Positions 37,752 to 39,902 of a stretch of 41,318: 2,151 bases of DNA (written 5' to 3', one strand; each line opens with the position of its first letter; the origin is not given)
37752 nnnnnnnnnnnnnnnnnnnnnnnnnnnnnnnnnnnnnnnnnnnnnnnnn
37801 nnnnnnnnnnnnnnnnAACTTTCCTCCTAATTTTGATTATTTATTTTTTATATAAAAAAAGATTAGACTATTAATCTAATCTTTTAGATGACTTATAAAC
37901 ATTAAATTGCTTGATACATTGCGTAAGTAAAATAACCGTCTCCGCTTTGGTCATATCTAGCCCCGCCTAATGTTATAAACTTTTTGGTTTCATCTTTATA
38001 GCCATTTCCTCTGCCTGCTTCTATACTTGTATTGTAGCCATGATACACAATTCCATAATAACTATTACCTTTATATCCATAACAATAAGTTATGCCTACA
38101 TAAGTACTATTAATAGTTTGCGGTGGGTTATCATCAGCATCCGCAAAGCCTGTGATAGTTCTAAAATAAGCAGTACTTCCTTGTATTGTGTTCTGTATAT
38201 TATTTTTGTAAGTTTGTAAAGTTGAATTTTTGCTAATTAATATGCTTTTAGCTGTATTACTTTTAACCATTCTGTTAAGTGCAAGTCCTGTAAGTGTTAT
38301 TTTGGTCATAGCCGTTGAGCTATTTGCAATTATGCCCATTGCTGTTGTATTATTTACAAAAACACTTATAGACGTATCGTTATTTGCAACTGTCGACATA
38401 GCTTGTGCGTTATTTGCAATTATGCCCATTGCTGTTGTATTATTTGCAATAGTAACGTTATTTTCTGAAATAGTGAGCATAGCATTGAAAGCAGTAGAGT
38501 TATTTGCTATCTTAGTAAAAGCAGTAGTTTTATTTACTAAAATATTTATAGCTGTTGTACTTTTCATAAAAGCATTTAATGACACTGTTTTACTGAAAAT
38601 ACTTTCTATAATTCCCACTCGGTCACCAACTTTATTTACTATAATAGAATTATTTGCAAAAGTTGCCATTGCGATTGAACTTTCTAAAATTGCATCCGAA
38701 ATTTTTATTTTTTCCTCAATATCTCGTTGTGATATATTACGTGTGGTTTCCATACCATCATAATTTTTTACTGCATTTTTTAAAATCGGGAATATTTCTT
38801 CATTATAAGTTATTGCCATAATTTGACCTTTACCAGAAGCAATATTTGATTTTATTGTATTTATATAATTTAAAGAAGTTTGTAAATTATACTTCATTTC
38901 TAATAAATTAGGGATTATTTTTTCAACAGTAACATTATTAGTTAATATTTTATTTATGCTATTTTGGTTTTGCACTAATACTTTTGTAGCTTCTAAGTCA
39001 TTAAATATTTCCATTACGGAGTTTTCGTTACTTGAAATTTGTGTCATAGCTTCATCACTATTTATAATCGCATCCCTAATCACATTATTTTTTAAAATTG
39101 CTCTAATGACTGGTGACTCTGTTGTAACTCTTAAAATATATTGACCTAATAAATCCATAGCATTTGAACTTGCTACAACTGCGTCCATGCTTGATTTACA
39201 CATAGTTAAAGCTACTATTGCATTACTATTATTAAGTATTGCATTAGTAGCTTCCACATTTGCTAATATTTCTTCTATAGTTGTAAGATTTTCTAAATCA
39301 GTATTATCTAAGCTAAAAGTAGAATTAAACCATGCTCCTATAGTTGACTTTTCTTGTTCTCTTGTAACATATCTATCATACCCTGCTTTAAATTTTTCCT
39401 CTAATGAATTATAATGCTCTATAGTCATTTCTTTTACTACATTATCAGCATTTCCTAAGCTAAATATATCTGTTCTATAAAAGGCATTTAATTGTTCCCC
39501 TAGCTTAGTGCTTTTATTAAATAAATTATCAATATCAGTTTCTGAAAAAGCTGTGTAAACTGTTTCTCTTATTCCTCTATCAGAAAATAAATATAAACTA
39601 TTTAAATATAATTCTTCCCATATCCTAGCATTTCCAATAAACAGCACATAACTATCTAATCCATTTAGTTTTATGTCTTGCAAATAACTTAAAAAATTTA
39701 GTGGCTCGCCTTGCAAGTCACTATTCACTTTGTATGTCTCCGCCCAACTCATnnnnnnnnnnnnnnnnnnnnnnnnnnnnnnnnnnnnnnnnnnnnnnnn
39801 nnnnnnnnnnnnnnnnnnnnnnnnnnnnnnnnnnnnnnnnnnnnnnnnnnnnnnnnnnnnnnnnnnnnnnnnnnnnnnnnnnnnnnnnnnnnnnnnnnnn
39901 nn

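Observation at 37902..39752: Second fibre with 19-20-aa Asn/Thr/Ala repeats and near-identical 40-bp DNA repeats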

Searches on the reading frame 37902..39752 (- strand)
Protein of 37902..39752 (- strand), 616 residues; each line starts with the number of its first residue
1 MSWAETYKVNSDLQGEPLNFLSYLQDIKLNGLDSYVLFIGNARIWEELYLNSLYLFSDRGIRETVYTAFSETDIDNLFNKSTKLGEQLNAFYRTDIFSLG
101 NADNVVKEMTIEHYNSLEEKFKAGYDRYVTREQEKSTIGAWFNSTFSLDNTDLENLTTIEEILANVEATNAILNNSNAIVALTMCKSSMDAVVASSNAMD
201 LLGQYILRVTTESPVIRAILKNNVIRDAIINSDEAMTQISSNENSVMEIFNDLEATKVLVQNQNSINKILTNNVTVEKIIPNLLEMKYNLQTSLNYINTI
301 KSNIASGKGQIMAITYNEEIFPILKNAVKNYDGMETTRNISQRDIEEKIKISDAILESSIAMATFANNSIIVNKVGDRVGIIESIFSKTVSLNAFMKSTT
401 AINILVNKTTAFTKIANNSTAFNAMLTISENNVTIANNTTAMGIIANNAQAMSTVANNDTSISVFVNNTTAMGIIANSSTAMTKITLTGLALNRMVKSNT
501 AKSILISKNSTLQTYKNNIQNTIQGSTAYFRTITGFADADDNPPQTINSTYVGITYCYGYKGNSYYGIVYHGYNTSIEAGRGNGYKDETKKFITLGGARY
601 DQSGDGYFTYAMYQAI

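Call 4: search_protein_families(library=pfam, proteins=[window:37902-39752:-], max_evalue=0.1)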
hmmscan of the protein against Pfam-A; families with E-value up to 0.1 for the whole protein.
window:37902-39752:- (616 aa): 0 families

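Call 5: search_protein_families(library=phrogs, proteins=[window:37902-39752:-], max_evalue=0.01)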
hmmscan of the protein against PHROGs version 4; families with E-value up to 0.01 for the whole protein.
window:37902-39752:- (616 aa): 2 families
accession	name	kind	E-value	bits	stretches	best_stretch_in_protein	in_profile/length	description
phrog_7809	-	tail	0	1181.5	1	1-615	1-624/624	tail fiber protein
phrog_18723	-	unknown function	1e-07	32.3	1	384-503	3-122/452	-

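Call 19: find_homologous_proteins(query=window:37902-39752:-, max_evalue=0.00001)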
Query window:37902-39752:- (616 aa): 227 proteins with E <= 0.00001 among 8000 candidates; the best 120 are listed.
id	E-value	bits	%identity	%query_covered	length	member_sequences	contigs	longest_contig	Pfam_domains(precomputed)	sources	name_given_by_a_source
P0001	0.0e+0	1299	100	100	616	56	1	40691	-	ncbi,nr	ncbi:phage tail protein [Clostridioides difficile]|nr:phage tail protein [Clostridioides difficile]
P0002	0.0e+0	1088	84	100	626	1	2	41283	-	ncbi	ncbi:phage tail protein [Clostridioides difficile]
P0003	0.0e+0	1063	82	100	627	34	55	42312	-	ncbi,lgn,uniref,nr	ncbi:TPA: phage tail protein [Clostridioides difficile]|uniref:phage tail protein n=1 Tax=Clostridio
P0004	0.0e+0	1030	80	100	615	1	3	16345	-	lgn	-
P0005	3.4e-293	991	77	100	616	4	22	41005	-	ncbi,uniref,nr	ncbi:Uncharacterised protein [Clostridioides difficile]|uniref:phage tail protein n=2 Tax=Clostridio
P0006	3.9e-293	991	77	100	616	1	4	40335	-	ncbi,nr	ncbi:phage tail protein [Clostridioides difficile]|nr:phage tail protein [Clostridioides difficile] 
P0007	4.8e-290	981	77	100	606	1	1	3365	-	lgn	-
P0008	4.1e-270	915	72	100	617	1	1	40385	-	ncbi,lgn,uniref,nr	ncbi:phage tail protein [Clostridioides sp. ES-S-0001-02]|uniref:phage tail protein n=1 Tax=Clostrid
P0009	6.2e-267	905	100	71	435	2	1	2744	-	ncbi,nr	ncbi:TPA: phage tail protein, partial [Clostridioides difficile]|nr:phage tail protein [Clostridioid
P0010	1.6e-218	745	61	100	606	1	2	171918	-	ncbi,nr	ncbi:hypothetical protein CDFC105_72650 [Clostridioides difficile]|nr:hypothetical protein CDFC105_6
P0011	2.5e-218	744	62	100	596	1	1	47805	-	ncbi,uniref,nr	ncbi:phage tail protein [Clostridioides sp. ZZV15-6388]|uniref:phage tail protein n=2 Tax=unclassifi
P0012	8.3e-209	713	57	100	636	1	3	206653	-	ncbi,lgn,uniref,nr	ncbi:phage tail protein [Clostridioides sp. ZZV14-6045]|uniref:phage tail protein n=1 Tax=Clostridio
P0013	2.0e-186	639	55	99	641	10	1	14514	-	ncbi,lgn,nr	ncbi:phage tail protein [Clostridioides difficile]|nr:phage tail protein [Clostridioides difficile]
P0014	1.1e-178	613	53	99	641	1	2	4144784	-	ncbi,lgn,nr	ncbi:hypothetical protein CDIFMA2_04510 [Clostridioides difficile]|nr:hypothetical protein CDIFMA2_0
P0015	2.4e-178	612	52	100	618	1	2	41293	-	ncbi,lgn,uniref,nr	ncbi:phage tail protein [Clostridioides difficile]|uniref:phage tail protein n=1 Tax=Clostridioides 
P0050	7.7e-160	551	52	81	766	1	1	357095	-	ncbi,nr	ncbi:hypothetical protein RHG46_16775 [Clostridioides difficile]|nr:hypothetical protein [Clostridio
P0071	2.0e-156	540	49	99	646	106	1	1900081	-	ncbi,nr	ncbi:TPA: phage tail protein [Clostridioides difficile]|nr:phage tail protein [Clostridioides diffic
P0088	1.4e-154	534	48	99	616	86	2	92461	-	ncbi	ncbi:TPA: phage tail protein [Clostridioides difficile]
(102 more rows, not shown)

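Call 25: search_solved_structures(query=window:37905-39752:-, max_evalue=1, show_alignments=2)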
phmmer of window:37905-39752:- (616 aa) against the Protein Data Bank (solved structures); distinct sequences matched with E-value up to 1: 1.
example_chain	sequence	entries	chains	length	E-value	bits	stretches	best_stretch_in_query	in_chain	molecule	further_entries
7qlr_A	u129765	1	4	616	0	1306.8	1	1-616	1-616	CDHS1_22 Putative tail fiber protein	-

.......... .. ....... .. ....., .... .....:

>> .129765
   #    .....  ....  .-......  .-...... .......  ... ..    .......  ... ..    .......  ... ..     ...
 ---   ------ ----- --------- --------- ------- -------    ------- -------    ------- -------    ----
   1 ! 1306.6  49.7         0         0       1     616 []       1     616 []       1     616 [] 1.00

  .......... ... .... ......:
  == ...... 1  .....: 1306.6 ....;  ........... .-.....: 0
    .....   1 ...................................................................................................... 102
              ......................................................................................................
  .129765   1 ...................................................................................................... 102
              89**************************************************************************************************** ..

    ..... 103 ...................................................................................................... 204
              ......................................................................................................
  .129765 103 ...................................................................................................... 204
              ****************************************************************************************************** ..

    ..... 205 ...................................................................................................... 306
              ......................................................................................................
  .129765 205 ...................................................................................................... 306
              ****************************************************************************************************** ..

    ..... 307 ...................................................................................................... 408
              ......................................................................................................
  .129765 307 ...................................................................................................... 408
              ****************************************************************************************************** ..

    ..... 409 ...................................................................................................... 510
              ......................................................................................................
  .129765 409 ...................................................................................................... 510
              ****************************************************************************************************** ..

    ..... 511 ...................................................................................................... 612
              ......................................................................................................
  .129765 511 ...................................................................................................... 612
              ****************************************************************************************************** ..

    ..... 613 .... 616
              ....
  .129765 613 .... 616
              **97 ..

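Call 37: find_encoding_contigs(protein=P0050, flank=6000, max_places=2)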
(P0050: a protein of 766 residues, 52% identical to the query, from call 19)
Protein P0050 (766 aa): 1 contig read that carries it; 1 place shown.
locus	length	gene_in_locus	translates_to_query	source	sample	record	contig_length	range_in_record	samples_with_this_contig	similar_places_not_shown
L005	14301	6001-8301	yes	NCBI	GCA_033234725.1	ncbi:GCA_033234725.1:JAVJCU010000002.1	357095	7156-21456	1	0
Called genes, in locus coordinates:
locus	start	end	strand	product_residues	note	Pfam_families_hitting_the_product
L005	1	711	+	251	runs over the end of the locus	PF05709:Sipho_tail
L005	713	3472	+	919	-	PF06605:Prophage_tail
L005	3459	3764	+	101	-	-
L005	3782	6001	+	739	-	-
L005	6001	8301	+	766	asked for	-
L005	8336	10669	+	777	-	-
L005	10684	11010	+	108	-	-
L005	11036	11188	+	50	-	-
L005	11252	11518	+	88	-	-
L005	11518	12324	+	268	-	PF01520:Amidase_3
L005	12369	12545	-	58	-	-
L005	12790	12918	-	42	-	-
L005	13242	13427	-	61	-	-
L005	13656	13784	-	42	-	-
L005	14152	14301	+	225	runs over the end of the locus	PF05067:Mn_catalase, PF00210:Ferritin (weak), PF02915:Rubrerythrin (faint)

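Call 38: find_encoding_contigs(protein=P0007, flank=3000, max_places=2)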
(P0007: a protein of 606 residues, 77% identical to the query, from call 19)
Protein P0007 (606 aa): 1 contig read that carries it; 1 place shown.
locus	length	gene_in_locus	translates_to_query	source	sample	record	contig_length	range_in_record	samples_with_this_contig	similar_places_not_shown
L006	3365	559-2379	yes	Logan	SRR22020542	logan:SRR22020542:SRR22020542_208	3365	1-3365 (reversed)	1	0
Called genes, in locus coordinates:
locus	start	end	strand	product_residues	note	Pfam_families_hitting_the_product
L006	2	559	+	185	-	?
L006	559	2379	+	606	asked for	-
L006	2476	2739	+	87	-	-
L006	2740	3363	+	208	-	?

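Call 40: predict_structure(alignment_id=A1)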
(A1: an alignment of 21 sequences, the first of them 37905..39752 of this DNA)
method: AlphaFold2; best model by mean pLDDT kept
length: 616 residues; sequences in the alignment: 21
mean_pLDDT: 74.8   pTM: 0.68
mean pLDDT of the five models: 74.8, 73.5, 72.6, 71.4, 70.3
residues with pLDDT >= 90: 308; 70-90: 86; 50-70: 74; < 50: 148
segments of 3 or more residues with pLDDT < 50: 1-136, 183-193
pLDDT, mean of each block of 10 residues (from residue 1): 33 35 34 27 29 29 33 38 35 33 43 42 38 50 67 70 65 58 44 50 58 64 70 82 89 93 94 94 94 93 93 87 89 93 94 96 97 93 95 97 96 96 96 97 97 96 97 97 97 97 95 95 95 91 88 86 73 91 79 94 80 96
secondary structure, 60 per line:
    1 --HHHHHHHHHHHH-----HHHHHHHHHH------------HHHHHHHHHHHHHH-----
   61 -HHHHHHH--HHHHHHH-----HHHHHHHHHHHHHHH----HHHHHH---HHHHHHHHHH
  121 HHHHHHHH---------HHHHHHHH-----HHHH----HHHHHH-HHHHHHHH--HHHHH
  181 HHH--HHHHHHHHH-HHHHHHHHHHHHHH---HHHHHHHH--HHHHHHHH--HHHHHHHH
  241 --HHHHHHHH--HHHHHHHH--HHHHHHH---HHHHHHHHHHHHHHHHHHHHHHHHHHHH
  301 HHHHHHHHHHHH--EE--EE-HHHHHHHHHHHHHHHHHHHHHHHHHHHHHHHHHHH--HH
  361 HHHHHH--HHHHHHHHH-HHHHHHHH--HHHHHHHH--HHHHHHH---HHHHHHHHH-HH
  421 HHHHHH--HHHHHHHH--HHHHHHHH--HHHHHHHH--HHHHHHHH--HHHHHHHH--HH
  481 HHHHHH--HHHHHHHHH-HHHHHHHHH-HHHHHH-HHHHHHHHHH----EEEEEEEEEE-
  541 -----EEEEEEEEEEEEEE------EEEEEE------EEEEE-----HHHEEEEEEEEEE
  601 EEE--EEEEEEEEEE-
elements in order: H3-14 H20-29 H42-55 H62-68 H71-77 H83-97 H102-107 H111-128 H138-145 H151-154 H159-164 H166-173 H176-183 H186-194 H196-209 H213-220 H223-230 H233-240 H243-250 H253-260 H263-269 H273-312 H322-356 H359-366 H369-377 H379-386 H389-396 H399-405 H409-417 H419-426 H429-436 H439-446 H449-456 H459-466 H469-476 H479-486 H489-497 H499-507 H509-514 H516-525 E530-539 E546-559 E566-571 E578-582 E591-603 E606-615

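Call 42: search_protein_representatives(protein=window:37905-39752:-)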
Query: 616 residues. Proteins with E-value up to 0.001 (for the whole library): 148; up to 1e-10: 68; up to 1e-30: 24. The best 148 are listed.
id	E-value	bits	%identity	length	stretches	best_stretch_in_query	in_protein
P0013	6.4e-187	639.0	58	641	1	1-613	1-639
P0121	2.4e-165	567.8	98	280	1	1-273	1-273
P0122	2.1e-144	498.7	59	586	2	1-374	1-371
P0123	7.3e-128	444.1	51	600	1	1-459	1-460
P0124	1.0e-100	354.5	40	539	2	1-326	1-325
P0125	5.4e-61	223.4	59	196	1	422-616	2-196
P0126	6.9e-60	219.8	40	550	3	1-199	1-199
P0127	3.8e-53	197.5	34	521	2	1-286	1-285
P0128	1.8e-52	195.3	33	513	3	1-242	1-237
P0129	1.9e-51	191.9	32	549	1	1-534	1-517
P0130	1.2e-47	179.4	34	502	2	1-295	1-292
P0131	1.1e-45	172.9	32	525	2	1-279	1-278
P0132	4.7e-44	167.5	33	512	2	1-256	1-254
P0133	6.9e-41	157.1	27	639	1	1-529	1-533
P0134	7.0e-39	150.4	28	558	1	1-446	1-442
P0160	1.9e-23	99.5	31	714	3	2-194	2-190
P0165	6.1e-21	91.2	34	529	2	385-608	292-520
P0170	2.6e-17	79.2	23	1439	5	354-514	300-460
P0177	5.1e-14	68.4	25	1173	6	351-517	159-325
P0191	1.9e-08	50.0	24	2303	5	382-484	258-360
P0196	1.4e-07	47.2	33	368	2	389-534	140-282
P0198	1.6e-07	47.0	25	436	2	354-528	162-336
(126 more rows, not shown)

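Call 43: fold_search(model_id=the predicted structure, library=pdb)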
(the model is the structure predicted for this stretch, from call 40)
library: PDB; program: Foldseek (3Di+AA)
matches with E <= 10: 608; with E <= 0.001: 2
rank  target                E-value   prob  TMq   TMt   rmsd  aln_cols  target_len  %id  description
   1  7qlr_A                5.5e-63  1.00  0.72  0.74  12.9       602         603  100  Receptor-binding protein of Clostridium difficile phage CDHS-1 (released 2022-12-28)
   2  7qlr_C                1.0e-62  1.00  0.69  0.70  12.2       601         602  100  Receptor-binding protein of Clostridium difficile phage CDHS-1 (released 2022-12-28)
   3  8e2e_A                8.1e-03  0.91  0.21  0.17  25.4       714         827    8  Cryo-EM structure of helical arch of BIRC6 (from local refinement 1) (released 2023-02-15)
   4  4a3v_C                9.9e-03  0.60  0.11  0.13  22.1       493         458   10  yeast regulatory particle proteasome assembly chaperone Hsm3 in complex with Rpt1 C-terminal fragment (released 2012-04-11)
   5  4a3v_A                2.7e-02  0.47  0.11  0.14  22.2       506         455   10  yeast regulatory particle proteasome assembly chaperone Hsm3 in complex with Rpt1 C-terminal fragment (released 2012-04-11)
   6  9i8w_A                3.9e-02  0.98  0.23  0.26  19.4       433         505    8  Beta-catenin armadillo with cyclic peptide and Compound 3 (released 2026-02-18)
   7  8ga7                  5.1e-02  0.28  0.09  0.11  24.0       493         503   12  Geometrically programmable nanomaterial construction using regularized protein building blocks (released 2024-03-13)
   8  8ouw_K                5.3e-02  0.18  0.10  0.09  25.4       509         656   10  Cryo-EM structure of CMG helicase bound to TIM-1/TIPN-1 and homodimeric DNSN-1 on fork DNA (Caenorhabditis elegans) (released 2023-08-16)
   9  7sqc_N3               5.6e-02  0.82  0.20  0.23  18.1       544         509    8  Ciliary C1 central pair apparatus isolated from Chlamydomonas reinhardtii (released 2022-04-13)
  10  1g3j_A                6.0e-02  0.99  0.27  0.31  17.8       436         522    9  CRYSTAL STRUCTURE OF THE XTCF3-CBD/BETA-CATENIN ARMADILLO REPEAT COMPLEX (released 2000-12-11)
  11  9i8k_A                6.0e-02  0.98  0.26  0.30  14.8       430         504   10  Beta-catenin armadillo (150-663) (released 2026-02-18)
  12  2gl7_D                6.3e-02  0.98  0.26  0.30  14.7       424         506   10  Crystal Structure of a beta-catenin/BCL9/Tcf4 complex (released 2006-10-31)
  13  9cpc_1A               6.3e-02  0.75  0.16  0.16  17.6       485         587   12  Atomic model of porcine brain ventricles cilia doublet microtubule (48-nm periodicity) (released 2024-10-23)
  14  4bqk_A                6.5e-02  0.89  0.21  0.28  15.1       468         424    7  rice importin_alpha : VirD2NLS complex (released 2014-02-19)
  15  1qz7_A                6.8e-02  0.92  0.24  0.27  15.7       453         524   10  Beta-catenin binding domain of Axin in complex with beta-catenin (released 2003-11-18)
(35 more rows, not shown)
